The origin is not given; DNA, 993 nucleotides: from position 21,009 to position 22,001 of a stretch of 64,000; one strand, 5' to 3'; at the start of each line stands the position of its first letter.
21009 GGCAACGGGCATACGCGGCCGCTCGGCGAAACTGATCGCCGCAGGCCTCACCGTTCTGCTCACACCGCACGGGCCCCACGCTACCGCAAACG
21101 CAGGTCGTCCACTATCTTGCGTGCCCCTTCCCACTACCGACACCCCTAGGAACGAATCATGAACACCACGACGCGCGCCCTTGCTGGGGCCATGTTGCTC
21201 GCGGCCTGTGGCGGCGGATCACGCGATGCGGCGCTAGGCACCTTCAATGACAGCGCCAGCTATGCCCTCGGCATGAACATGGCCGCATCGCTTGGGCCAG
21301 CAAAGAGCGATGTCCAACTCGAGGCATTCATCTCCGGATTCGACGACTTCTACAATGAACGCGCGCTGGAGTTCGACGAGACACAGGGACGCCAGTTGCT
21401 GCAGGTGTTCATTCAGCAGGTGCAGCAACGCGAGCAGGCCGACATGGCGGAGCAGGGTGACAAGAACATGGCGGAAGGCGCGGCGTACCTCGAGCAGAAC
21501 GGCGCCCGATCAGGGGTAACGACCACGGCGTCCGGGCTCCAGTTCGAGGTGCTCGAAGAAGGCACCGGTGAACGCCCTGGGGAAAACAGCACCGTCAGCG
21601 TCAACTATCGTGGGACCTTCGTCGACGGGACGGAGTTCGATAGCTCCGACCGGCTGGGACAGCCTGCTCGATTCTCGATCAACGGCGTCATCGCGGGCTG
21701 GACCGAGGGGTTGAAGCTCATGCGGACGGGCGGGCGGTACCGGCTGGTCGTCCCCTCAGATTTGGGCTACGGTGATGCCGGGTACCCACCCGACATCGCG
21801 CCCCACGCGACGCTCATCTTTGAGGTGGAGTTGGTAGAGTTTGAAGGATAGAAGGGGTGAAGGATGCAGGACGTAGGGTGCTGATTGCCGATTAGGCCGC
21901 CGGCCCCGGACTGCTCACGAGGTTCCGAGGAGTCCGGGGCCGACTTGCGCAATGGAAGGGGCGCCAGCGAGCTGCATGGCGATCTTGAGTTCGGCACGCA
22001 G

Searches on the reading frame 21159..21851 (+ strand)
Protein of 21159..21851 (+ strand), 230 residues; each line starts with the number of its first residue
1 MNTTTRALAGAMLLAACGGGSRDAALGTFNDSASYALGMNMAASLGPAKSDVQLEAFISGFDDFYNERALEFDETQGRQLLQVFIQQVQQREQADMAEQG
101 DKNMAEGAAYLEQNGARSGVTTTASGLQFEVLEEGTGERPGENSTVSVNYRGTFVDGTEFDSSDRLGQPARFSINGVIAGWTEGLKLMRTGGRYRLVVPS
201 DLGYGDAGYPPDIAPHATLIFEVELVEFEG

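Call 39: search_protein_families(library=pfam, proteins=[window:21159-21851:+], max_evalue=0.001)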
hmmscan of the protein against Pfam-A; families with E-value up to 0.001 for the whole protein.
window:21159-21851:+ (230 aa): 2 families
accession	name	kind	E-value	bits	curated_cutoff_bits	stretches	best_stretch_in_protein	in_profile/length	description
PF00254.34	FKBP_C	-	2e-25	89.3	21.1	1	138-226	3-94/94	FKBP-type peptidyl-prolyl cis-trans isomerase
PF01346.23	FKBP_N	-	3.3e-21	76.4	22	1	31-131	2-97/97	Domain amino terminal to FKBP-type peptidyl-prolyl isomerase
